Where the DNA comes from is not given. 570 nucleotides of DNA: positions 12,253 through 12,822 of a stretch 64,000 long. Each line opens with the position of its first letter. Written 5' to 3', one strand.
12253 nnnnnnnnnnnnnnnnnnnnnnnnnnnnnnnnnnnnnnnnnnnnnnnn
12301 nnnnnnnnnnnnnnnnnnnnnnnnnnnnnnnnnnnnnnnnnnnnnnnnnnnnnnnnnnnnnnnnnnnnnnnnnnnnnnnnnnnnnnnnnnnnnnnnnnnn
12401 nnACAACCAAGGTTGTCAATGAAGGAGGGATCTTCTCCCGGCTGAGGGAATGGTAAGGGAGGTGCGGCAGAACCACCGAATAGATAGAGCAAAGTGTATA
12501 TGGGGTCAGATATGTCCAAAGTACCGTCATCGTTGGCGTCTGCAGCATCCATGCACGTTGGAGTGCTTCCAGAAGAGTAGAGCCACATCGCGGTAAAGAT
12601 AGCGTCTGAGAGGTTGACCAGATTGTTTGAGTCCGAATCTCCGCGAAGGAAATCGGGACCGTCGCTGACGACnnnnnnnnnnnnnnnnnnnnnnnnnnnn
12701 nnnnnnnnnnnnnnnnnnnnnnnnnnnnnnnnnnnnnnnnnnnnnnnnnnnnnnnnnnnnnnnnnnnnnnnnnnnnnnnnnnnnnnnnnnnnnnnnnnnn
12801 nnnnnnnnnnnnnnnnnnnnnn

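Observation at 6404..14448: Enzyme-free cohesin-dockerin cluster in which every scaffoldin also carries its own dockerin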

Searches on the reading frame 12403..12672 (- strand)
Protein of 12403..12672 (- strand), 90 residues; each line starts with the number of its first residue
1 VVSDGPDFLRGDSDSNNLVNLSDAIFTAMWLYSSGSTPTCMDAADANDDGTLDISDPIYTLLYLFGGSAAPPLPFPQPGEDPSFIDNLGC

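Call 11: search_solved_structures(query=A2, max_evalue=10, show_alignments=2)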
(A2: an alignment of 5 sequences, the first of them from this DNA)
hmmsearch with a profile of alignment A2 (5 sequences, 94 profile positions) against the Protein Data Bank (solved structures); distinct sequences matched with E-value up to 10: 28.
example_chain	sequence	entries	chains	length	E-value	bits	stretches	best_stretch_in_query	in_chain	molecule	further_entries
2y3n_B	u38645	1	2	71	3.8e-06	30.3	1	9-67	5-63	CELLULOSOMAL FAMILY-48 PROCESSIVE GLYCOSIDE HYDROLASE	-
1daq_A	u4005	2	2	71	4.9e-05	26.7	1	10-63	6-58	ENDOGLUCANASE SS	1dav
2mte_A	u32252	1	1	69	5.1e-05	26.7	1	10-63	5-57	Cellulose 1,4-beta-cellobiosidase (reducing end) CelS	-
3ul4_B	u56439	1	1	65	0.0002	24.8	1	9-65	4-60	Cellulosome enzyme, dockerin type I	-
4uyp_B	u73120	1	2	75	0.0027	21.2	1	7-65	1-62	Cellulosomal scaffoldin adaptor protein B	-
8ajy_B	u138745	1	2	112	0.004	20.6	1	5-68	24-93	Dockerin from ScaH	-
5m2o_B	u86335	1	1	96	0.0061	20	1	10-68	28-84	Group I Dockerin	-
8x39_A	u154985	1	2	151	0.0085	19.6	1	6-64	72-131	Serine protease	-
8x3a_A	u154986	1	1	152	0.0087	19.5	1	6-64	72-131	Serine protease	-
2yik_A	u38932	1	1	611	0.012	19.1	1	7-67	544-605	ENDOGLUCANASE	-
4fl4_A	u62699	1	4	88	0.015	18.8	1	10-65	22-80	Glycoside hydrolase family 9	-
4uyq_B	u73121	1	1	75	0.015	18.7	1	7-65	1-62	Cellulosomal scaffoldin adaptor protein B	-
5m2s_B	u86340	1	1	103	0.024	18.1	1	9-64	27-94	Doc8: Type I dockerin repeat domain from family 9 glycoside hydrolase WP_009982745[Ruminoc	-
1clc_A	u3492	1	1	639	0.1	16.1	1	4-65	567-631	ENDOGLUCANASE CELD; EC: 3.2.1.4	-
9qfa_A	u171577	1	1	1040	0.1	16.1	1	9-64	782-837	Ruminococcus bromii Amy12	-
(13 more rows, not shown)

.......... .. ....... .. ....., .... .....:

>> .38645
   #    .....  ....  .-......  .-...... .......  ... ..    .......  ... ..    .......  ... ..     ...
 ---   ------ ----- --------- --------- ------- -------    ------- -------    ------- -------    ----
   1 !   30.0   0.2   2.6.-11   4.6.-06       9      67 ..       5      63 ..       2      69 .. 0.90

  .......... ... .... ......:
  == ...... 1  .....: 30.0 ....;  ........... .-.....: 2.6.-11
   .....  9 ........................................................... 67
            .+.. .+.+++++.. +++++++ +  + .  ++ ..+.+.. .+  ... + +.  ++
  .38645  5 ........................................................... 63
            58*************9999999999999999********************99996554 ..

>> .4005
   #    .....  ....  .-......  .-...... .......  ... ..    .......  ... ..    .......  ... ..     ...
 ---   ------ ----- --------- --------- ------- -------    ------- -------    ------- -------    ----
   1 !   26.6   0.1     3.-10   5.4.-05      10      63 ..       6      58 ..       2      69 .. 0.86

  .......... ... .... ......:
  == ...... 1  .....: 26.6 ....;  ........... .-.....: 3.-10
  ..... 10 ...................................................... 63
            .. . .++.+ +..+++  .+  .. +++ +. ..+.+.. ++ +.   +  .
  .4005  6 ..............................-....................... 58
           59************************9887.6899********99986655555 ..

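Call 40: search_protein_representatives(alignment_id=A2)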
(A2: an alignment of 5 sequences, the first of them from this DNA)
Query: 5 sequences, 94 profile positions. Proteins with E-value up to 0.001 (for the whole library): 42901; up to 1e-10: 25487; up to 1e-30: 582. The best 150 are listed.
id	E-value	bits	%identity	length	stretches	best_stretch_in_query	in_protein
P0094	5.7e-147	494.5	-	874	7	6-92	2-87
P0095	1.4e-92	320.2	-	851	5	3-91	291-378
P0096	1.5e-89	310.5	-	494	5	6-93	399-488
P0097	2.7e-87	303.3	-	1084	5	6-86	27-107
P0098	1.1e-86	301.3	-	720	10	11-84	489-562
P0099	3.1e-86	299.9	-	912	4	3-91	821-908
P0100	4.5e-84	292.9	-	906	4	3-92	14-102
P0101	1.1e-80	282.1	-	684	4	3-92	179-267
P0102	1.9e-80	281.3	-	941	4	7-93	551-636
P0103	3.3e-78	274.1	-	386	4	7-91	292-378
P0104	7.8e-74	260.1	-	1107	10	7-63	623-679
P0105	1.2e-70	249.9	-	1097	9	5-62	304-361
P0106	1.2e-69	246.7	-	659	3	6-93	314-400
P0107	3.6e-69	245.2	-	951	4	2-91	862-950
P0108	1.5e-67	240.0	-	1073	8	6-60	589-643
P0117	4.8e-63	225.6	-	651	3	2-90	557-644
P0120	6.0e-61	218.8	-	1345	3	6-91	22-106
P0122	4.4e-60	216.1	-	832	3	5-90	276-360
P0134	2.0e-55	201.1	-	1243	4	6-92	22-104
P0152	7.8e-51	186.4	-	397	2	5-91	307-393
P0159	7.6e-50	183.2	-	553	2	3-90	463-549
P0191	2.7e-45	168.6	-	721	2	4-91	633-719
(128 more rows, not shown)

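Call 59: search_protein_families(library=ncbifam, proteins=[window:12403-12672:-], max_evalue=10)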
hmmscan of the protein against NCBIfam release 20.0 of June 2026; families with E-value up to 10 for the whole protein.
seq(90 aa): 0 families

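Call 62: list_cluster_members(proteins=[P0097, P0134, P0159, P0117, P0094, P0120, P0122, P0191, P0152, P0106])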
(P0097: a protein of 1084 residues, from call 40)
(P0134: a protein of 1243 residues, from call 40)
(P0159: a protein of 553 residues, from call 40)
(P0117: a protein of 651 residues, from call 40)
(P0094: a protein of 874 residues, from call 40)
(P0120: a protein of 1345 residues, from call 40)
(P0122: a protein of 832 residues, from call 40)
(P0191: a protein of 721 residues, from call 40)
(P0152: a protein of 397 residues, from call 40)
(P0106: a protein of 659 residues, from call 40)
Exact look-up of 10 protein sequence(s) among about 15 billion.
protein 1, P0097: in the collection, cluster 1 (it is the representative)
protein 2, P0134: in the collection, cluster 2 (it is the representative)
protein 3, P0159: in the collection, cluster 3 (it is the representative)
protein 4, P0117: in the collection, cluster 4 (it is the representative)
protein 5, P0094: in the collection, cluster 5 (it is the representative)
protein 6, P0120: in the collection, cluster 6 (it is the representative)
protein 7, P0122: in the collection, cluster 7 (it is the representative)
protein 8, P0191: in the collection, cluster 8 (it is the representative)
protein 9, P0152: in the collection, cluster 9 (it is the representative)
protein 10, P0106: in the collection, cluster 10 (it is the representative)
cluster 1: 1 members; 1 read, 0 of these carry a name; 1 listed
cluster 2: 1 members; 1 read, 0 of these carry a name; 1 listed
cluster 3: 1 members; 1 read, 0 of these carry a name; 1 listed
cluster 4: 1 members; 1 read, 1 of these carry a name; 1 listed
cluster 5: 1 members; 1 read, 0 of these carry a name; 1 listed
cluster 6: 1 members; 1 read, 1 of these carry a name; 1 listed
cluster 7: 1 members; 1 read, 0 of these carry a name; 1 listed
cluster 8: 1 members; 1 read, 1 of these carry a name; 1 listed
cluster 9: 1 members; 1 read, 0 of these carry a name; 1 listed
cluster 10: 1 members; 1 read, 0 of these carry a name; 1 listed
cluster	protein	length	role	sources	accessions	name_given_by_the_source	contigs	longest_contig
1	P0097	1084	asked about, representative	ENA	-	-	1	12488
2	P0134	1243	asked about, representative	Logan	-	-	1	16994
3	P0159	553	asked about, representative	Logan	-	-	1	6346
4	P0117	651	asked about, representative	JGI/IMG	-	hypothetical protein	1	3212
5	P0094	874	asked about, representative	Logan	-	-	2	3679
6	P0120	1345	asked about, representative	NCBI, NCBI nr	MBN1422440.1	MAG: hypothetical protein JXP34_26930 [Planctomycetes bacterium] | hypothetical protein [Planctomycetota bacterium]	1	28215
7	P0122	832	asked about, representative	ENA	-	-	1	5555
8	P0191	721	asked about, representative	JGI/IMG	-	hypothetical protein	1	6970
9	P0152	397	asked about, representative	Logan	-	-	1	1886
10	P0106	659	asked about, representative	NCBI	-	-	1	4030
